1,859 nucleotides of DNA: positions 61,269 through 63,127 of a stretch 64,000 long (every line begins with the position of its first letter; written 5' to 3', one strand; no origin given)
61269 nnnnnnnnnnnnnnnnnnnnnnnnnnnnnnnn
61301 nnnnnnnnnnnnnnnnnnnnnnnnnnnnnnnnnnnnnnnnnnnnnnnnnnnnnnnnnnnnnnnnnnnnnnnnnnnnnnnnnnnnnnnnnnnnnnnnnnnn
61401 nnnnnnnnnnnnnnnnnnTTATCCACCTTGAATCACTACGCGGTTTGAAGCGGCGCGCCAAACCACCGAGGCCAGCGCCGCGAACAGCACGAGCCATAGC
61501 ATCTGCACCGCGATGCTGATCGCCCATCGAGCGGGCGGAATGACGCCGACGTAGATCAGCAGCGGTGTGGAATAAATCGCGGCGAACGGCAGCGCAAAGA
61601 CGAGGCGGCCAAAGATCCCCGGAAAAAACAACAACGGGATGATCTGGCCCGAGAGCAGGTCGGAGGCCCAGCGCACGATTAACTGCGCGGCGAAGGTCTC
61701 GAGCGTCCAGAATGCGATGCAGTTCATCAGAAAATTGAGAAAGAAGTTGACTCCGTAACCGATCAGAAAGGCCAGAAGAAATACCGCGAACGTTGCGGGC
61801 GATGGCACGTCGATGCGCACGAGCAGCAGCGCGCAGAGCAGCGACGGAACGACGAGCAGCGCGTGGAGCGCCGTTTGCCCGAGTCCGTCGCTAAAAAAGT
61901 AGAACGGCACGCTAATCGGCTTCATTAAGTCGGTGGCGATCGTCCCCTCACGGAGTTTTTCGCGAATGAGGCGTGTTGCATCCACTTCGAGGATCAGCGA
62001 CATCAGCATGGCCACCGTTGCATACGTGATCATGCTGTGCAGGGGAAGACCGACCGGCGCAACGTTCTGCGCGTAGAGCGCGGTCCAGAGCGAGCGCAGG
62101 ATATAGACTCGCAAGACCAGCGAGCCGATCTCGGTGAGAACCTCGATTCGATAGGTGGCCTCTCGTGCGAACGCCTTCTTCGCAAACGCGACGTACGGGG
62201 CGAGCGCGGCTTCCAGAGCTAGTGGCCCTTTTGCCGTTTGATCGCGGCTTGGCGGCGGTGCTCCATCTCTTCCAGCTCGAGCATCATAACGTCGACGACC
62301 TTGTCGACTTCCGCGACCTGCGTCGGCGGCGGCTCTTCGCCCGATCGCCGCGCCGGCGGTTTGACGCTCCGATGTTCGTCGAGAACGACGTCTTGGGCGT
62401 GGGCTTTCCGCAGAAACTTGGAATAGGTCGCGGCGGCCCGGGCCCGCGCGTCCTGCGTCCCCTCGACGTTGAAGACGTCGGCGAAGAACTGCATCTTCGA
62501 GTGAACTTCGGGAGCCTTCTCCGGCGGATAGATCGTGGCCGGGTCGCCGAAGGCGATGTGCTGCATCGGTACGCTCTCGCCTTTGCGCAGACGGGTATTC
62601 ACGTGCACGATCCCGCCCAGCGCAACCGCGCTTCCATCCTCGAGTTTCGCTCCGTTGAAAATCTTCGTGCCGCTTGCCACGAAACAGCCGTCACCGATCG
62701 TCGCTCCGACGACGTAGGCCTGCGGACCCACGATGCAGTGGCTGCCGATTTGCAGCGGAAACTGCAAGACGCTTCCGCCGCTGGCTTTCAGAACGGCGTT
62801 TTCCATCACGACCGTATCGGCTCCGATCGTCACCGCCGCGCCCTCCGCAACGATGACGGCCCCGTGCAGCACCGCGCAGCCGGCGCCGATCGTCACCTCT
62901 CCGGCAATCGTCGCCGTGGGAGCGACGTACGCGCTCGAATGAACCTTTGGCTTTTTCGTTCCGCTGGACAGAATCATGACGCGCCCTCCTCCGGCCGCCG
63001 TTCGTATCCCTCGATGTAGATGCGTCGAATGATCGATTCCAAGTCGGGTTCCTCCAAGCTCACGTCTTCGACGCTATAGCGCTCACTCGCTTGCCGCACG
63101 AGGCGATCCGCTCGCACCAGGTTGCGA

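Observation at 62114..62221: Coding sequence with no canonical start: ABC-2 permease N-terminus can only begin at CTG, part of a window-wide CTG-initiation pattern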

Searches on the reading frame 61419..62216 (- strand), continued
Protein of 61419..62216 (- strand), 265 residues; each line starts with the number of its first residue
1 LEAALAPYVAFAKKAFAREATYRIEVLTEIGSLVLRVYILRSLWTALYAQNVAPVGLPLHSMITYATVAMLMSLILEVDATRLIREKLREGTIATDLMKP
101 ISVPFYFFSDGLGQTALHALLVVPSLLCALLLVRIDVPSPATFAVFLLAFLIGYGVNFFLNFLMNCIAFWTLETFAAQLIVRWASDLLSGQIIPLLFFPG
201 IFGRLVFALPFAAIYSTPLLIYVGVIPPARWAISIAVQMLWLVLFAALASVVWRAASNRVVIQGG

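Call 66: search_protein_families(library=ncbifam, proteins=[L002:203-1705:-, L002:1944-2981:-, L002:2795-4390:-, L002:4347-4901:+, L002:5069-5932:-, L002:6386-7246:-, L002:7140-8063:-, L002:7595-8362:-, L002:8074-9240:+], max_evalue=1e-8)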
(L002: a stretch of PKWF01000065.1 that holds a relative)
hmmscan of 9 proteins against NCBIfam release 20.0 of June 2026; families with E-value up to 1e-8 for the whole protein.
L002:203-1705:- (501 aa): 40 families (the best 25 are shown)
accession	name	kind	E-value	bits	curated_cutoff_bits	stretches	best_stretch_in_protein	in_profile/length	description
TIGR01804.1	BADH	equivalog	1.2e-152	508.7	668.6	1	18-485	2-467/467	betaine-aldehyde dehydrogenase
NF010000.0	PRK13473.1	subfamily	1.6e-146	488.7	615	1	13-489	2-472/475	aminobutyraldehyde dehydrogenase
NF045735.1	PaDhStyDPseudo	equivalog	5.7e-146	487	850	1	13-488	2-480/483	phenylacetaldehyde dehydrogenase StyD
TIGR02299.1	HpaE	equivalog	5.1e-144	480.5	638.35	1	16-493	3-480/488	5-carboxymethyl-2-hydroxymuconate semialdehyde dehydrogenase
NF009725.0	PRK13252.1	equivalog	1e-142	476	593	1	11-492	4-482/488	betaine-aldehyde dehydrogenase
NF045736.1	PaDhStyDRhodo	equivalog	2.1e-138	461.9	800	1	13-487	2-475/479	phenylacetaldehyde dehydrogenase StyD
TIGR03216.1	OH_muco_semi_DH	equivalog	2e-127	425.8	693.25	1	18-488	5-478/481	2-hydroxymuconic semialdehyde dehydrogenase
TIGR01780.1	SSADH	subfamily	2.5e-123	412.3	646.35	1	33-485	1-448/448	succinate-semialdehyde dehydrogenase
NF050026.1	AcaldDHExaC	equivalog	9.7e-122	407.1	900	1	15-496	17-500/503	acetaldehyde dehydrogenase ExaC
NF008415.0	PRK11241.1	equivalog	1.3e-118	396.8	828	1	10-485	7-476/482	NADP-dependent succinate-semialdehyde dehydrogenase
NF007352.0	PRK09847.1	equivalog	1.9e-118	396.1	850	1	13-487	19-489/495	aldehyde dehydrogenase PuuC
NF042993.1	AlphKGSA_gudD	equivalog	5.3e-116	388.2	770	1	16-488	6-479/481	alpha-ketoglutaric semialdehyde dehydrogenase GucD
TIGR04284.1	aldehy_Rv0768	hypoth_equivalog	7.1e-116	388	775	1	15-489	2-478/480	aldehyde dehydrogenase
TIGR03374.1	ABALDH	equivalog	5.3e-114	381.6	909.3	1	14-482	2-464/472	aminobutyraldehyde dehydrogenase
NF006916.0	PRK09407.1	equivalog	2.5e-113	379.4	521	1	22-488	27-491/526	succinic semialdehyde dehydrogenase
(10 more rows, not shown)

L002:1944-2981:- (346 aa): 30 families (the best 25 are shown)
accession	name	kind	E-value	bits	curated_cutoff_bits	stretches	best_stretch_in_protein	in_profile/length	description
TIGR02430.1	pcaF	equivalog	1.2e-97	327.5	597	1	65-311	1-250/400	3-oxoadipyl-CoA thiolase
NF006551.0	PRK09050.1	subfamily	2.1e-97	326.8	605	1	65-311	2-251/401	3-oxoadipyl-CoA thiolase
NF006001.0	PRK08131.1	equivalog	2.1e-83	280.4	622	1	67-311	4-250/401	3-oxoadipyl-CoA thiolase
TIGR01930.1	AcCoA-C-Actrans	subfamily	8.2e-69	232.4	240.55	1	69-310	1-237/385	acetyl-CoA C-acyltransferase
NF006552.0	PRK09051.1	subfamily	5.7e-62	210.2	565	1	63-311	2-247/395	beta-ketothiolase BktB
NF042999.1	bketothiol_BktB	equivalog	5.2e-59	200.5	725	1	63-311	1-246/394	beta-ketothiolase BktB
NF004853.0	PRK06205.1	subfamily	5.5e-59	200.2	551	1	65-311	2-252/404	acetyl-CoA C-acetyltransferase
NF004206.0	PRK05656.1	subfamily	5.3e-55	187.1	688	1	65-312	2-246/392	acetyl-CoA C-acetyltransferase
NF006553.0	PRK09052.1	equivalog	2.3e-53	181.7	567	1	63-312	4-252/399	acetyl-CoA C-acyltransferase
NF005077.0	PRK06504.1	subfamily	2.9e-52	178.1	590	1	66-312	3-243/390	acetyl-CoA C-acetyltransferase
NF006086.0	PRK08235.1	equivalog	2.3e-51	175.2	526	1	68-311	5-245/393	acetyl-CoA C-acetyltransferase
NF005865.0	PRK07801.1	equivalog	4.5e-51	174.2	591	1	65-311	2-234/382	acetyl-CoA C-acetyltransferase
NF006510.0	PRK08947.1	equivalog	4.6e-51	173.9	519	1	65-312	2-237/387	acetyl-CoA C-acyltransferase FadA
NF005404.0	PRK06954.1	subfamily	6.4e-50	170.3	687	1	61-313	3-251/397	acetyl-CoA C-acetyltransferase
NF005805.0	PRK07661.1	equivalog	2.5e-48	165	633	1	65-312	2-244/391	acetyl-CoA C-acetyltransferase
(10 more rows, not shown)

L002:2795-4390:- (532 aa): 19 families
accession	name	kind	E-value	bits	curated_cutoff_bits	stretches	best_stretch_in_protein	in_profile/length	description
NF006124.0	PRK08268.1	subfamily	6.5e-123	411.4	508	1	31-508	7-484/507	3-hydroxyacyl-CoA dehydrogenase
TIGR02279.1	PaaC-3OHAcCoADH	equivalog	8.2e-106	354.8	669.4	1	32-507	6-482/503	3-hydroxyacyl-CoA dehydrogenase PaaH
NF004474.0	PRK05808.1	subfamily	2.1e-90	302.9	408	2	32-300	4-282/283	3-hydroxybutyryl-CoA dehydrogenase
NF006722.0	PRK09260.1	equivalog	9.1e-84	281.1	429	2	30-304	1-285/289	3-hydroxyacyl-CoA dehydrogenase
NF005715.0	PRK07530.1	equivalog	3.2e-79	266.4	420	2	32-303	5-286/292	3-hydroxybutyryl-CoA dehydrogenase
NF005875.0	PRK07819.1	subfamily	1.9e-73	247.4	319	1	31-300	5-286/287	3-hydroxybutyryl-CoA dehydrogenase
NF004699.0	PRK06035.1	equivalog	2.4e-71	240.3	500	2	34-293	6-278/294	3-hydroxyacyl-CoA dehydrogenase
NF008363.0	PRK11154.1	equivalog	3.6e-61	207.2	869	2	32-306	310-593/708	fatty acid oxidation complex subunit alpha FadJ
NF008727.0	PRK11730.1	equivalog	6.9e-59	199.9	870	1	32-305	314-597/717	fatty acid oxidation complex subunit alpha FadB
NF006125.0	PRK08269.1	equivalog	2.8e-54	184.4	427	2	101-305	94-301/334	3-hydroxybutyryl-CoA dehydrogenase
TIGR02440.1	FadJ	equivalog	4.3e-53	180.6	968.45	2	32-343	305-613/699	fatty acid oxidation complex subunit alpha FadJ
NF006143.0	PRK08293.1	equivalog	2e-51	175.1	312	1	32-302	5-289/291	3-hydroxyacyl-CoA dehydrogenase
TIGR02441.1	fa_ox_alpha_mit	equivalog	7.8e-51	173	964.65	1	32-306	336-619/737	fatty acid oxidation complex subunit alpha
TIGR02437.1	FadB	equivalog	3.4e-47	161.2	933.55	1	34-304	316-596/714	fatty acid oxidation complex subunit alpha FadB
NF042925.1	FHMPC_DH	equivalog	7.4e-46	156.8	500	1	33-306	2-286/304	5-formyl-3-hydroxy-2-methylpyridine 4-carboxylate 5-dehydrogenase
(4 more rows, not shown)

L002:4347-4901:+ (185 aa): 3 families
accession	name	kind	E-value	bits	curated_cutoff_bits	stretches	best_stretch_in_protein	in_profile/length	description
NF008736.0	PRK11762.1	equivalog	9.8e-15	54.5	169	1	47-183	47-182/186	ADP compounds hydrolase NudE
NF008003.0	PRK10729.1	equivalog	3.4e-11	42.8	248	1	61-176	72-196/210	ADP-ribose diphosphatase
TIGR00052.1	TIGR00052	subfamily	1e-10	41.5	79.55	1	50-174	47-182/188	nudix-type nucleoside diphosphatase, YffH/AdpP family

L002:5069-5932:- (288 aa): 20 families
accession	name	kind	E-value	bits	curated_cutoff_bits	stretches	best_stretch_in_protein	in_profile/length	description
NF051488.1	bifunc_PcaDC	exception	7.9e-43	147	390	1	39-286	2-245/375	bifunctional 3-oxoadipate enol-lactonase/4-carboxymuconolactone decarboxylase PcaDC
TIGR02427.1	protocat_pcaD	equivalog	5.6e-39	134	255.85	1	39-286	2-245/251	3-oxoadipate enol-lactonase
NF051487.1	bifunc_PcaCD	exception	6.3e-33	114.5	430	1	41-285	164-405/413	bifunctional 4-carboxymuconolactone decarboxylase/3-oxoadipate enol-lactonase PcaCD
NF011457.0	PRK14875.1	equivalog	8e-28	97.4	307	1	43-285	126-363/372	acetoin dehydrogenase dihydrolipoyllysine-residue acetyltransferase subunit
NF050089.1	i_nPHAscl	equivalog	6.7e-25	87.7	300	1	46-151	15-120/288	intracellular short-chain-length polyhydroxyalkanoate depolymerase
TIGR03695.1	menH_SHCHC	equivalog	1.3e-22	80.4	208.55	1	51-283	4-243/252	2-succinyl-6-hydroxy-2,4-cyclohexadiene-1-carboxylate synthase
TIGR03611.1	RutD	equivalog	2.5e-19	69.7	238.5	1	47-285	11-249/258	pyrimidine utilization protein D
TIGR01738.1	bioH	equivalog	6.6e-18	65.2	206.95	1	49-286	4-240/245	pimeloyl-ACP methyl ester esterase BioH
NF007954.0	PRK10673.1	equivalog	7.4e-15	54.9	399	1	45-145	12-111/255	esterase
NF052610.1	macro_16_ester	equivalog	1.5e-14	54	420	1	30-277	4-266/281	alpha/beta fold macrolide esterase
NF004514.1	PRK05855.1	equivalog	1.5e-14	53.5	455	1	30-125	3-101/578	SDR family oxidoreductase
TIGR03056.1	bchO_mg_che_rel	equivalog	1.9e-14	53.4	172.55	0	49-135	28-115/278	alpha/beta fold hydrolase BchO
NF002938.0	PRK03592.1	equivalog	5.1e-14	52.3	241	1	44-172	25-154/298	haloalkane dehalogenase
NF053693.1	esterase_mleCBF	exception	1.3e-12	47.7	564.5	1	48-274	22-261/279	CBF family alpha/beta fold macrolide esterase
NF045632.1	hydroxlase_HsaD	equivalog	1.4e-12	47.2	400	1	34-171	20-163/290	4,5:9,10-diseco-3-hydroxy-5,9,17-trioxoandrosta-1(10),2-diene-4-oate hydrolase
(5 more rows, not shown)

L002:6386-7246:- (287 aa): 4 families
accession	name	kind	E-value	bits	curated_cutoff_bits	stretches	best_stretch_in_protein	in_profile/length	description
TIGR00900.1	2A0121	subfamily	3.1e-30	105.8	319.6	1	13-258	113-364/364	H+ Antiporter protein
NF007792.0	PRK10489.1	equivalog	1.1e-29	103.7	324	1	15-285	134-403/419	enterobactin transporter EntS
NF052575.1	MFS_efflux_Tap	equivalog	1.1e-20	74.1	625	1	34-273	145-386/401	multidrug efflux MFS transporter Tap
NF012178.0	tet_MFS_V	exception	2.5e-13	49.9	640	1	41-273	152-390/409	tetracycline efflux MFS transporter Tet(V)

L002:7140-8063:- (308 aa): 1 family
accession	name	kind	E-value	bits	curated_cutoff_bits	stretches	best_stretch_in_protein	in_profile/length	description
TIGR00900.1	2A0121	subfamily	5e-13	49.1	319.6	1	168-284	1-112/364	H+ Antiporter protein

L002:7595-8362:- (256 aa): 1 family
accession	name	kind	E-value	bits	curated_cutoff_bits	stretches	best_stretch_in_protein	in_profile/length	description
TIGR02173.1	cyt_kin_arch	equivalog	8.5e-11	42.1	102.1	0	138-249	55-165/169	(d)CMP kinase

L002:8074-9240:+ (389 aa): 174 families (the best 25 are shown)
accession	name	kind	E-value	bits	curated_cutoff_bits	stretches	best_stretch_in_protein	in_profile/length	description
TIGR01188.1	drrA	subfamily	2.1e-59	201.3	312.45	1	87-305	2-218/302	daunorubicin resistance ABC transporter, ATP-binding protein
TIGR03522.1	GldA_ABC_ATP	equivalog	4e-47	161.1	402.6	1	86-318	10-238/301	gliding motility-associated ABC transporter ATP-binding subunit GldA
TIGR03864.1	PQQ_ABC_ATP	hypoth_equivalog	1.3e-43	149.1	302.25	1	85-302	8-223/236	ABC transporter, ATP-binding subunit, PQQ-dependent alcohol dehydrogenase system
NF033858.1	ABC2_perm_RbbA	equivalog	7.7e-40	136.6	1050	1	87-300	275-486/909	ribosome-associated ATPase/putative transporter RbbA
NF010060.0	PRK13537.1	equivalog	1.9e-36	125.6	521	1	87-296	24-231/314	nodulation factor ABC transporter ATP-binding protein NodI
TIGR03740.1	galliderm_ABC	subfamily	6.2e-35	120.9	309.75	1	86-297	8-210/223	lantibiotic protection ABC transporter ATP-binding subunit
TIGR04521.1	ECF_ATPase_2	equivalog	4.2e-34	117.9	330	1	90-303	17-237/279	energy-coupling factor transporter ATPase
NF040933.2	ABC_arch_GlcV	equivalog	7e-32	110.7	450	1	82-291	10-222/357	glucose ABC transporter ATP-binding protein GlcV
NF010059.0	PRK13536.1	equivalog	1.4e-31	109.5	549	1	87-297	52-260/342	nodulation factor ABC transporter ATP-binding protein NodI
TIGR04520.1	ECF_ATPase_1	equivalog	1.5e-31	109.8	315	1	89-305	13-230/269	energy-coupling factor transporter ATPase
TIGR04406.1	LPS_export_lptB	equivalog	5.2e-30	104.5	240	1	87-299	10-223/239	LPS export ABC transporter ATP-binding protein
NF040873.1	AztA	equivalog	6.6e-30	104.1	220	1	88-282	2-190/191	zinc ABC transporter ATP-binding protein AztA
TIGR01288.1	nodI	equivalog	8.3e-30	103.8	424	1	87-297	13-221/303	nodulation factor ABC transporter ATP-binding protein NodI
TIGR03771.1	anch_rpt_ABC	equivalog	1.2e-29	103.6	268.8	1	100-315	2-216/223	anchored repeat-type ABC transporter ATP-binding subunit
TIGR00968.1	3a0106s01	subfamily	1.6e-28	99.9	342.75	1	87-297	9-217/237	sulfate ABC transporter ATP-binding protein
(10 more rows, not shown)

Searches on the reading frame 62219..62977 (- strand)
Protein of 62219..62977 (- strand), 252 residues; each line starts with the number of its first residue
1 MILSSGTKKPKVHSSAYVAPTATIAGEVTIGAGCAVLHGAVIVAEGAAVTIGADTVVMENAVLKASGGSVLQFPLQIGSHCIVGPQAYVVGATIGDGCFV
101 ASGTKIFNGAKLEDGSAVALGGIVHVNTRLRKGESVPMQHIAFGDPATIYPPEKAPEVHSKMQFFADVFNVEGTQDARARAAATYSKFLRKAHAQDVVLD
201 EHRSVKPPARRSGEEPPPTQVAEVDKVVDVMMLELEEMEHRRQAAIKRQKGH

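Call 8: search_protein_families(library=pfam, proteins=[window:62219-62977:-])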
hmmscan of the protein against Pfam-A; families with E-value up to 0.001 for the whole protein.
window:62219-62977:- (252 aa): 3 families
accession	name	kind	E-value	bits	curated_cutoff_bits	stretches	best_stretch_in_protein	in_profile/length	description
PF00132.30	Hexapep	-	9.6e-13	47.7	27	2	76-107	3-35/36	Bacterial transferase hexapeptide (six repeats)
PF25084.1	LbH_EIF2B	-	3.8e-05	24.1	54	0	48-130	21-99/105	EIF2B subunit epsilon LbH domain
PF14602.12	Hexapep_2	-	5.4e-05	23.3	27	1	74-104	1-30/34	Hexapeptide repeat of succinyl-transferase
